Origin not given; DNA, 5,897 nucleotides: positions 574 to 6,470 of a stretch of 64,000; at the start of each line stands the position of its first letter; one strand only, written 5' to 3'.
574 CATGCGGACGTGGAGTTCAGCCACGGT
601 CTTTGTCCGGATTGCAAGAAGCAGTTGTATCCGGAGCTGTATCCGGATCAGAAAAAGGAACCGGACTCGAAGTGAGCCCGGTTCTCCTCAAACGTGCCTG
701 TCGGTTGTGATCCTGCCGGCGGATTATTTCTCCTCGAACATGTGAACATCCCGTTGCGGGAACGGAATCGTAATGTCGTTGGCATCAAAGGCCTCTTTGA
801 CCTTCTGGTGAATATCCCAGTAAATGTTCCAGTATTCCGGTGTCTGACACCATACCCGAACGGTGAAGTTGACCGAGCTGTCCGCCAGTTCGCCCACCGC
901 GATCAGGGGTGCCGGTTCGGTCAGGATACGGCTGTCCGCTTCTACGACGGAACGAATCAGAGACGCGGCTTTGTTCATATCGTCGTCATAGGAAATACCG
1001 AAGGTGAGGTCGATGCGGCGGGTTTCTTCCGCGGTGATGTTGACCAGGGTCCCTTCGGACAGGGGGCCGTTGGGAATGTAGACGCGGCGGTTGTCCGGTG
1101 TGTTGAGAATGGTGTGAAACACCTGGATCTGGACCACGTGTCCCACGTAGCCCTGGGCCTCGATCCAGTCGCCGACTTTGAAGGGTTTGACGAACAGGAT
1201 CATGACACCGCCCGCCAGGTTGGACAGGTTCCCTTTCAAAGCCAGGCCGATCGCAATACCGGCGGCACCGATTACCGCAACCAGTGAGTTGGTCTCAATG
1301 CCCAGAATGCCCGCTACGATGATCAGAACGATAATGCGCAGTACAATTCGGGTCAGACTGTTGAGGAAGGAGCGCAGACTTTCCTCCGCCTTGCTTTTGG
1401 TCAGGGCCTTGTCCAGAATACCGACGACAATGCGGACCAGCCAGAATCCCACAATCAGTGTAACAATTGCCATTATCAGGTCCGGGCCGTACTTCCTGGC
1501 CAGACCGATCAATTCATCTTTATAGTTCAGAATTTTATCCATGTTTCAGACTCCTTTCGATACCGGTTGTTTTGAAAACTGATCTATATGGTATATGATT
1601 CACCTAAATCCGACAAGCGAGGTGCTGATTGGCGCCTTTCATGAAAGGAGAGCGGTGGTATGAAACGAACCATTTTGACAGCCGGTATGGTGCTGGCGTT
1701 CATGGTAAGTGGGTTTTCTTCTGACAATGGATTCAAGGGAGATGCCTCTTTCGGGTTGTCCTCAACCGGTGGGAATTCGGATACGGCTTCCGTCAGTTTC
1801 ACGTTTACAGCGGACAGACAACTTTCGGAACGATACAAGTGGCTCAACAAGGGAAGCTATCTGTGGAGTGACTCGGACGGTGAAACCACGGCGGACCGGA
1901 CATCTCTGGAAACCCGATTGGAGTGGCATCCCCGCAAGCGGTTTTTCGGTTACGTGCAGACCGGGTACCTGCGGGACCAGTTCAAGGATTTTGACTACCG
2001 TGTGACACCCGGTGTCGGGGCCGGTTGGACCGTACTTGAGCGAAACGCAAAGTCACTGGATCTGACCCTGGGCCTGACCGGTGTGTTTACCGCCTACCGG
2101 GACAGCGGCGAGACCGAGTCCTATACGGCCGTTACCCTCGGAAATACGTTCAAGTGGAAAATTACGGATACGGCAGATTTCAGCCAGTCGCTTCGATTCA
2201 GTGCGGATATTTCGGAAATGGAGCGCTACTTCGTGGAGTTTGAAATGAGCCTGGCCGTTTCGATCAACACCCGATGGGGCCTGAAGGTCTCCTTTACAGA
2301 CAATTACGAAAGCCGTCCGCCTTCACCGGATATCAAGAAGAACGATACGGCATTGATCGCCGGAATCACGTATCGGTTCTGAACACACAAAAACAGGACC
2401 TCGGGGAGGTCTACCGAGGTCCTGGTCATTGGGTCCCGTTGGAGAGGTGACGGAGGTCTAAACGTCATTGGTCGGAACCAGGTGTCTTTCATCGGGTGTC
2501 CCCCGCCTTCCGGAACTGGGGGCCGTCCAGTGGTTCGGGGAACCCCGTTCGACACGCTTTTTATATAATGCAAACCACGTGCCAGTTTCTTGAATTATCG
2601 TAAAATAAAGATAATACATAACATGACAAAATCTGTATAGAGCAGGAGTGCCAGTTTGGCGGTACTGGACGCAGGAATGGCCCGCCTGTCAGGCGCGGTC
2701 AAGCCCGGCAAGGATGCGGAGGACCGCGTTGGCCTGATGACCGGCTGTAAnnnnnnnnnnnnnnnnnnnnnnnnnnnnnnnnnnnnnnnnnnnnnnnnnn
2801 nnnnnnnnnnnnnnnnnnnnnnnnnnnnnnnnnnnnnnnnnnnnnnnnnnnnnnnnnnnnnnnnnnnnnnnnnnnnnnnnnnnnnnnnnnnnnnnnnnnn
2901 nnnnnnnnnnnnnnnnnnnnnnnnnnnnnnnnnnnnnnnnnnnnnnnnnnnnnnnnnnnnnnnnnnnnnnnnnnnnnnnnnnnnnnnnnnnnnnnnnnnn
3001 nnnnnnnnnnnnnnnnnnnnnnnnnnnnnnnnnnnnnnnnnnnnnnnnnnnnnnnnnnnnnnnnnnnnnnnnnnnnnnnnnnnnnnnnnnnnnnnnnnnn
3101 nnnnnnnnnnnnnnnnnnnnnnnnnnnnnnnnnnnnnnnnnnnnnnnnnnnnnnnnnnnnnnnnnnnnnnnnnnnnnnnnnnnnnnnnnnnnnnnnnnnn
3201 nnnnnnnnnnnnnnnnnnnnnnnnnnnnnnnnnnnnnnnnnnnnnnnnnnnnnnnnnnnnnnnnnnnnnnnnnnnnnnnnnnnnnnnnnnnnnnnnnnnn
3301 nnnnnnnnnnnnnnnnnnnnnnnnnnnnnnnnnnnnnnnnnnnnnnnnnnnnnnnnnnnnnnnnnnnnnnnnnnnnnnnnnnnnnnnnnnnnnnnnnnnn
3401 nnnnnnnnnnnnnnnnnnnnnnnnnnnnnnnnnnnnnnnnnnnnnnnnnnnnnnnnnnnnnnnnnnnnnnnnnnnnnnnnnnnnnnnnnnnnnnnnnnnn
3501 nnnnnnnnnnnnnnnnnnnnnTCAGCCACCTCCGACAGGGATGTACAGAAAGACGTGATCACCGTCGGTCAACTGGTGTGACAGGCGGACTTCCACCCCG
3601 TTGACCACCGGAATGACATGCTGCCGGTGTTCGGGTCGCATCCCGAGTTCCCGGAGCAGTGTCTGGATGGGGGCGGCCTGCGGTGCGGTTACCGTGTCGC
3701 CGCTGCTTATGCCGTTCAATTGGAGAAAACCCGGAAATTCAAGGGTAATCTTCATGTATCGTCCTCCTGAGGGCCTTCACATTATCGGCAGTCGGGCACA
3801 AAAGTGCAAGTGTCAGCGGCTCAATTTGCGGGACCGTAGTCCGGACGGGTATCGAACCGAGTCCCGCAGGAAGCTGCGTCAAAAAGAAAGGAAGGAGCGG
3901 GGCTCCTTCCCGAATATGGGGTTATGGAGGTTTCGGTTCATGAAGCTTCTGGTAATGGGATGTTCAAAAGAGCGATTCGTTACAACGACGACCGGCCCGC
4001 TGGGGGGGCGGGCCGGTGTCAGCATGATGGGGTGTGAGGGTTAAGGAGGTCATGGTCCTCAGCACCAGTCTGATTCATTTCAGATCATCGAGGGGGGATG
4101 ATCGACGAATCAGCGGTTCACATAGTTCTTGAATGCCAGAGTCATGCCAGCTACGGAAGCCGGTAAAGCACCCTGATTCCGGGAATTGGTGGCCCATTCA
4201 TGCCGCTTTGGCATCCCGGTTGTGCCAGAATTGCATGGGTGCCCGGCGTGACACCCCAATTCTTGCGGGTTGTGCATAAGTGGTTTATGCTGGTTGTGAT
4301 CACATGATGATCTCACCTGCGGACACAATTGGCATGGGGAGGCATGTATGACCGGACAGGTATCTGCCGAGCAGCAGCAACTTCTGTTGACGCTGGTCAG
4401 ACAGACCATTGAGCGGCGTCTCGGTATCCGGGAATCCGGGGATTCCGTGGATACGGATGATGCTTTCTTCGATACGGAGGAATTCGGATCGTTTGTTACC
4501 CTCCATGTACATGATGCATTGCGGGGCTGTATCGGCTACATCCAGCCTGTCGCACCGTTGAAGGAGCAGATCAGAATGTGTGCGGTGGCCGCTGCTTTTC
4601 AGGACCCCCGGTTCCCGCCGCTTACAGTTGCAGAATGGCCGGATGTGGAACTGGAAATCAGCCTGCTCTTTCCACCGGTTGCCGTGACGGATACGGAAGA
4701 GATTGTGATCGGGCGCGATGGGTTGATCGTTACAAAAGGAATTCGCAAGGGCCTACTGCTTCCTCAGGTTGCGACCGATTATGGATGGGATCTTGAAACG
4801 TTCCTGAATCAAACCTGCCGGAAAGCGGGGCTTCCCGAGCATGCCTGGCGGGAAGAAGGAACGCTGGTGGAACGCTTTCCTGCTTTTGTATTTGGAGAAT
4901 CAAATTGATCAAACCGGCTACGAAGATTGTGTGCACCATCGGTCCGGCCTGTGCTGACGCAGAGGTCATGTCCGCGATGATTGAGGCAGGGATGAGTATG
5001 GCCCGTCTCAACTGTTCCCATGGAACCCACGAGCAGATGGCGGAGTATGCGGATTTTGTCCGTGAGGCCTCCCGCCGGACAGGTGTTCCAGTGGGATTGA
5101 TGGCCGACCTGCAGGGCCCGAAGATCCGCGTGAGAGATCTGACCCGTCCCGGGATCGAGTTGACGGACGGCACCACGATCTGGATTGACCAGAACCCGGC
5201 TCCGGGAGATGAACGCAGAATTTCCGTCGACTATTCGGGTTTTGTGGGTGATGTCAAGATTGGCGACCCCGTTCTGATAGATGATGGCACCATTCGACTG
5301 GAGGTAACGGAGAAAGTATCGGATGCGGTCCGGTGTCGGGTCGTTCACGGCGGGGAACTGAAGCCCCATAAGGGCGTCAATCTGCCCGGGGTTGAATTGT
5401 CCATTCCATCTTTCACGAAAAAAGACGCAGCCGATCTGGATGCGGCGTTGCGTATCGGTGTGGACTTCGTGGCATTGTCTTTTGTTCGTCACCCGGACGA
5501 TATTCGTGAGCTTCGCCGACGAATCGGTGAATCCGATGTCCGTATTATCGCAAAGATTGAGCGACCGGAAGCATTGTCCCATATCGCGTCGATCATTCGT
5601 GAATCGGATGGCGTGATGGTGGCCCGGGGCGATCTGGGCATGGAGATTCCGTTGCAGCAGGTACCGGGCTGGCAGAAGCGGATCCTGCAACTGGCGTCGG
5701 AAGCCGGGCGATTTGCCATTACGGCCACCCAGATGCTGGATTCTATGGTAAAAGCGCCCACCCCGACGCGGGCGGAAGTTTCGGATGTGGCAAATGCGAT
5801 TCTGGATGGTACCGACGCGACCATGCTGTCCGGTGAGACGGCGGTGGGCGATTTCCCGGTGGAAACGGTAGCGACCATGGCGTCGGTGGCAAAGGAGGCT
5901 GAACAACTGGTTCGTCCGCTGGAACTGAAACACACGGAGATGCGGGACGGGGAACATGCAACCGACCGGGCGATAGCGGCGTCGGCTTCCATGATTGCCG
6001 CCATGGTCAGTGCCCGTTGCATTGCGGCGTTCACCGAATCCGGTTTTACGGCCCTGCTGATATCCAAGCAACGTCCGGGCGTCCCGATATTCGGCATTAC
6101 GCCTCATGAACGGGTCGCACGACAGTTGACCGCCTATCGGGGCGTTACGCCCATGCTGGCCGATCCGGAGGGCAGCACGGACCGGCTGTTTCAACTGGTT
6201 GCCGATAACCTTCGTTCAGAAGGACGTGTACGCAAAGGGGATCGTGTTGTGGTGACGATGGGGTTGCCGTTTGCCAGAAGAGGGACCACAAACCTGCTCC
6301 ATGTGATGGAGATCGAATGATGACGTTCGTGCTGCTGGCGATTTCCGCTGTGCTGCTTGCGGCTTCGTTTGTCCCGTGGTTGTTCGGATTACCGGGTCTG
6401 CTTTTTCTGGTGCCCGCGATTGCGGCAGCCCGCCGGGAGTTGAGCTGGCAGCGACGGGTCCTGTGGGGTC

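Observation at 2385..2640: Orphan consensus sigma-54 promoter plus terminator: candidate RpoN-dependent small RNA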

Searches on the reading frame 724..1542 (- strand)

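Call 7: search_protein_families(library=pfam, proteins=[window:724-1542:-])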
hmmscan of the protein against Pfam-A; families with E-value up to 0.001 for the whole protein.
window:724-1542:- (272 aa): 4 families
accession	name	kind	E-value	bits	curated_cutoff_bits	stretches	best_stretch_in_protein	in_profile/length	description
PF21082.3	MS_channel_3rd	-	2.9e-19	69.7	21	1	177-259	1-88/88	Mechanosensitive ion channel MscS, C-terminal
PF00924.24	MS_channel_2nd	-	3e-18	66.1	20.2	1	106-170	3-67/68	Mechanosensitive ion channel, beta-domain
PF05552.17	MS_channel_1st_1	-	3.9e-06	27.1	22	1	18-53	13-48/50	Mechanosensitive ion channel, conserved TM helix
PF21088.3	MS_channel_1st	-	8.6e-06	26.1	23.1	1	63-103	2-42/42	Mechanosensitive ion channel, transmembrane helices 2/3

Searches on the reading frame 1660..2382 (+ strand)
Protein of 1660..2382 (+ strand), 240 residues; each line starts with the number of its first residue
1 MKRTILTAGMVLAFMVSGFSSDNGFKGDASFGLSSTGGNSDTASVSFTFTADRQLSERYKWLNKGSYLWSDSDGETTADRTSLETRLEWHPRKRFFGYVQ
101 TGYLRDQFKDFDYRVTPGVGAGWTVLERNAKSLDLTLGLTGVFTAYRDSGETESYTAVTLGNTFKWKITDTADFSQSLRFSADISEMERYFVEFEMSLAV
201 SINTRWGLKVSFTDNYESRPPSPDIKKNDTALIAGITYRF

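Call 7: search_protein_families(library=pfam, proteins=[window:1660-2382:+])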
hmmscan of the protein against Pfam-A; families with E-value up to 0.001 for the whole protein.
window:1660-2382:+ (240 aa): 1 family
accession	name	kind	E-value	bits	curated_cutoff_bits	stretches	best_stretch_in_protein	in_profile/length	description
PF04338.18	DUF481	-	5.6e-41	141.3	21.1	1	30-240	2-210/210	Protein of unknown function, DUF481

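Call 15: list_cluster_members(proteins=[P0001, window:1660-2382:+, window:4905-6320:+])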
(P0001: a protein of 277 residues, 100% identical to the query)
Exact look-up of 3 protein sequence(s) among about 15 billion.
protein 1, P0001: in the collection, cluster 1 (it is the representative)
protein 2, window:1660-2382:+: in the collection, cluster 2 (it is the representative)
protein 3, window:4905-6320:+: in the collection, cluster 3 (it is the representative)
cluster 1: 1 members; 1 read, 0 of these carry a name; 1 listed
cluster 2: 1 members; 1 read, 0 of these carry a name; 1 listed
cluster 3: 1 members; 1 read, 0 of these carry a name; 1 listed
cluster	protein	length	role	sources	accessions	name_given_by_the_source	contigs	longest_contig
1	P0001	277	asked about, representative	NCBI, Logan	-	-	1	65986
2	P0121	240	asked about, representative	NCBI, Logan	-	-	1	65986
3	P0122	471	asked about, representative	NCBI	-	-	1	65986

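Call 17: find_homologous_proteins(query=window:1660-2382:+, max_evalue=1e-30)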
Query window:1660-2382:+ (240 aa): 7 proteins with E <= 1e-30 among 468 candidates.
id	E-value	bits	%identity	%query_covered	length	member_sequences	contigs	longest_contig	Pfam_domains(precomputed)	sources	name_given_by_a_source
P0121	2.9e-155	533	100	100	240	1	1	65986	PF04338.19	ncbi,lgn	-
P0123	2.5e-133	461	85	100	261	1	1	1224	PF04338.19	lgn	-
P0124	2.2e-83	298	56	98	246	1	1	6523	PF13505.13,PF04338.19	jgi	-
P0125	7.9e-79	283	55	96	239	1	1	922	PF04338.19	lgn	-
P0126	1.6e-72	262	49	98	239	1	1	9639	PF04338.19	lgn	-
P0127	1.2e-69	253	50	97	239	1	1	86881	PF04338.19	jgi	-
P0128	5.3e-47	178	38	96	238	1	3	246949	PF04338.19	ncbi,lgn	-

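Call 18: find_encoding_contigs(protein=P0123, flank=6000)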
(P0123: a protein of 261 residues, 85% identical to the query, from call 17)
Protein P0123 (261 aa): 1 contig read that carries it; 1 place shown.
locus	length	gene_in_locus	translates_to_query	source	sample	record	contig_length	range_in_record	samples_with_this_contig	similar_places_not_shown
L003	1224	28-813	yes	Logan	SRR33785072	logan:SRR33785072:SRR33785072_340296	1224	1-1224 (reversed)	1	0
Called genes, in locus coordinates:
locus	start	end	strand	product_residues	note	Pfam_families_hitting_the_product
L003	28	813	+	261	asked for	PF04338:DUF481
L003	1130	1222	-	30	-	?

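Call 19: find_encoding_contigs(protein=P0124, flank=7000)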
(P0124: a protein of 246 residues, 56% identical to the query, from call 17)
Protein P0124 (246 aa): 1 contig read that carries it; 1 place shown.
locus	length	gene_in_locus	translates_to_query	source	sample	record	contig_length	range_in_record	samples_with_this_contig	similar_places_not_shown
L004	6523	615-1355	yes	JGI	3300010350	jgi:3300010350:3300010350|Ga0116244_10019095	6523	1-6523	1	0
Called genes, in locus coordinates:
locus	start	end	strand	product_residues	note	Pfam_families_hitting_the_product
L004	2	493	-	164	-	?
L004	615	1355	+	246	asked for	PF13505:OMP_b-brl (faint), PF04338:DUF481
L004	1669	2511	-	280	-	PF00899:ThiF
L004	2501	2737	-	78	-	-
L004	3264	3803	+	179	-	PF01871:AMMECR1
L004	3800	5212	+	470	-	PF00224:PK, PF02887:PK_C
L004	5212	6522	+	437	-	?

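Call 20: find_encoding_contigs(protein=P0126, flank=7000)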
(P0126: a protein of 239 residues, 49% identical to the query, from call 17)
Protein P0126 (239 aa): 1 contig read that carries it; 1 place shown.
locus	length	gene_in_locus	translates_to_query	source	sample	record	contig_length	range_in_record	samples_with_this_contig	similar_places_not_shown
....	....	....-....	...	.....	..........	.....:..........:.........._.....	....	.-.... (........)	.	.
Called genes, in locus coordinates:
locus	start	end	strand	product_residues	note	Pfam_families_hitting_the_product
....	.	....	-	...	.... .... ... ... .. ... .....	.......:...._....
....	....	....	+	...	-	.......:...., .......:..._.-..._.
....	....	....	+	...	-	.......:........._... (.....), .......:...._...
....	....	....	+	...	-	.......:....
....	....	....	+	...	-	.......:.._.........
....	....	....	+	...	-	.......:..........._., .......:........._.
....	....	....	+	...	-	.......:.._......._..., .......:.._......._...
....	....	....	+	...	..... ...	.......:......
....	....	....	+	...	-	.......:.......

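Call 21: find_encoding_contigs(protein=P0127, flank=7000)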
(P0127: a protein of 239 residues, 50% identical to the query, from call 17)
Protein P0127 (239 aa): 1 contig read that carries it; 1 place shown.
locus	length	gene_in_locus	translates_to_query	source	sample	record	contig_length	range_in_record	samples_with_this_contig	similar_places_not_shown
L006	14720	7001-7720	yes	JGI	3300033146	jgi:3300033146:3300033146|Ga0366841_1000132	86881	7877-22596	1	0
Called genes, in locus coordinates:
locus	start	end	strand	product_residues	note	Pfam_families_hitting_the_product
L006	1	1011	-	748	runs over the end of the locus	PF03739:LptF_LptG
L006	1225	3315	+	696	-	PF07715:Plug, PF00593:TonB_dep_Rec_b-barrel, PF14905:OMP_b-brl_3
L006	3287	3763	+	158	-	PF05708:Peptidase_C92 (faint), PF00877:NLPC_P60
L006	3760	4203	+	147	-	PF09424:YqeY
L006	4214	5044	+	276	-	PF00590:TP_methylase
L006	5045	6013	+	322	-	PF00561:Abhydrolase_1, PF12146:Hydrolase_4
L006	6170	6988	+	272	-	PF00924:MS_channel_2nd, PF21082:MS_channel_3rd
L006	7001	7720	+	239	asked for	PF04338:DUF481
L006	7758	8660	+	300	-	PF01565:FAD_binding_4, PF02873:MurB_C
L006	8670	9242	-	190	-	PF13248:Zn_ribbon_3 (faint), PF00085:Thioredoxin, PF13728:TraF (weak), PF13905:Thioredoxin_8 (faint)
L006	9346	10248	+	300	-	-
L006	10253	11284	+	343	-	PF01986:DUF123, PF00730:HhH-GPD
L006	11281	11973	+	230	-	PF03099:BPL_LplA_LipB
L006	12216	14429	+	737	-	PF06452:CBM9_1, PF19313:DUF5916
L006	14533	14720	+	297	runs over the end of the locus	PF02463:SMC_N (faint), PF00005:ABC_tran, PF13304:AAA_21 (weak)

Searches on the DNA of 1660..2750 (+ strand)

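Call 4: search_rna_families(source=window, start=2300, end=2750, threshold=evalue, max_evalue=10, show_alignments=2)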
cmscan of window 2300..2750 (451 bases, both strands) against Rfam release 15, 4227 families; matches with E-value up to 10: 3.
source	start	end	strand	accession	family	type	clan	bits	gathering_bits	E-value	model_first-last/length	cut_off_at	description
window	2394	2424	+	RF02021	mir-3179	Gene; miRNA;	-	17.8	90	1.2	1-84/84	no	mir-3179 microRNA precursor family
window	2392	2426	-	RF00848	mir-61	Gene; miRNA;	-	15.6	77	4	1-85/85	no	mir-61 microRNA precursor family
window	2389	2497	-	RF02344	ar14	Gene; sRNA;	-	13.6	58.8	3.2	1-123/123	no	Alphaproteobacterial ar14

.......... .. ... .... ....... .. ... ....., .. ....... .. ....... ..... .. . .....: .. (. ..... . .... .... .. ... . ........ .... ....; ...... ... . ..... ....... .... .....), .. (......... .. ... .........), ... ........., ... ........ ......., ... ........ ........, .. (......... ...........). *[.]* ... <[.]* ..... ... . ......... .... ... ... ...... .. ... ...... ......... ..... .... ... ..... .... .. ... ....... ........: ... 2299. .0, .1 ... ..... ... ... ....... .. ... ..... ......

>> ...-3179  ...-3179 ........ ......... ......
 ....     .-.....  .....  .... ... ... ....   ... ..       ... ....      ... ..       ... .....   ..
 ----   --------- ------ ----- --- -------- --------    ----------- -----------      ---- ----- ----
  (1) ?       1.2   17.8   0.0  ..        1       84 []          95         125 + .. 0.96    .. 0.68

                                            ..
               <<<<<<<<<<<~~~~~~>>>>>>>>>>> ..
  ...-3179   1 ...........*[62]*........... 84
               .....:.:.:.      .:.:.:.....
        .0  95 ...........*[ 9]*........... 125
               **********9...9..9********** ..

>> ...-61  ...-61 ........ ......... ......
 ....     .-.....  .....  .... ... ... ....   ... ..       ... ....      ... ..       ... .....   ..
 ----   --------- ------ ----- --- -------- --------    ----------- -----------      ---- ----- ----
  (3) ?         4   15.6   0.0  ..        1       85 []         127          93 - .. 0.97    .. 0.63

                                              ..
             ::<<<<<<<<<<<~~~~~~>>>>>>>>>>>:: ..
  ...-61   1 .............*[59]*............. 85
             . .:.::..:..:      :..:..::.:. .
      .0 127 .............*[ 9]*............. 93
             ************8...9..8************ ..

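Call 67: search_rna_families(sources=[L003, L004, L025, L010], threshold=evalue, max_evalue=5)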
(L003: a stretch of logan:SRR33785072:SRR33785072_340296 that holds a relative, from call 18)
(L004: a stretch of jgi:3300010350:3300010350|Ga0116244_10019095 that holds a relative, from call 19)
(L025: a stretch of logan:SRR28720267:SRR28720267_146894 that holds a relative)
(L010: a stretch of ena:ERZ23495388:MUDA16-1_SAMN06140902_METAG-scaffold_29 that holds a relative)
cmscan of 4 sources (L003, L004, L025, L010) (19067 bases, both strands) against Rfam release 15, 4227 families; matches with E-value up to 5: 4.
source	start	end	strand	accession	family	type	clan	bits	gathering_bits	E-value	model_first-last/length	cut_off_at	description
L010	4581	4705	+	RF02344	ar14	Gene; sRNA;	-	25.4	58.8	0.33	1-123/123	no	Alphaproteobacterial ar14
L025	812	879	+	RF02631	Hrs13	Gene; sRNA;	-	20.6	52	0.37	1-82/82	no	Hfq-regulated sRNA 13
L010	4513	4580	+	RF02631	Hrs13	Gene; sRNA;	-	20.6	52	0.37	1-82/82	no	Hfq-regulated sRNA 13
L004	1298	1357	+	RF01149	sR10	Gene; snRNA; snoRNA; CD-box;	-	20.1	45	0.3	1-54/54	no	Small nucleolar RNA sR10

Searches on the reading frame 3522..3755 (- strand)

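Call 7: search_protein_families(library=pfam, proteins=[window:3522-3755:-])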
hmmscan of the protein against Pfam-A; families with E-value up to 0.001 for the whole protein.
window:3522-3755:- (77 aa): 1 family
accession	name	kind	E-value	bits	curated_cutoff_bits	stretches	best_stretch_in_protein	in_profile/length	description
PF02597.26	ThiS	-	5.4e-05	24.1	22.5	1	20-77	14-76/76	ThiS family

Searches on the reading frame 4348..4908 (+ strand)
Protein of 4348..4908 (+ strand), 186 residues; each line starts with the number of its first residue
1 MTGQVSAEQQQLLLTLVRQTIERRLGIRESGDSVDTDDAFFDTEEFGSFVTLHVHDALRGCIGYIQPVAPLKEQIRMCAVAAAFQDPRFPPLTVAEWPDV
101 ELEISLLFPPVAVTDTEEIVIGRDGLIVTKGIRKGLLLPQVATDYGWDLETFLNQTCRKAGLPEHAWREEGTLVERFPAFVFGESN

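Call 7: search_protein_families(library=pfam, proteins=[window:4348-4908:+])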
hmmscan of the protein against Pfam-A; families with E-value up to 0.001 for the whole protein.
window:4348-4908:+ (186 aa): 1 family
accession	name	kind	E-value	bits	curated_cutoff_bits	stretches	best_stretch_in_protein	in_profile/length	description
PF01871.22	AMMECR1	-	5e-51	173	25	1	15-181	2-167/168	AMMECR1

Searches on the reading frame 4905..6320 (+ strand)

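Call 7: search_protein_families(library=pfam, proteins=[window:4905-6320:+])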
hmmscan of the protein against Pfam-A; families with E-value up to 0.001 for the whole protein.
window:4905-6320:+ (471 aa): 2 families
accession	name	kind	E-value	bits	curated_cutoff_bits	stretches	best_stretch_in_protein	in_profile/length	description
PF00224.27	PK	-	8.8e-111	370.6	30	1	5-322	3-328/328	Pyruvate kinase, barrel domain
PF02887.21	PK_C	-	2.4e-32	111.8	28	1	356-468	2-114/114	Pyruvate kinase, alpha/beta domain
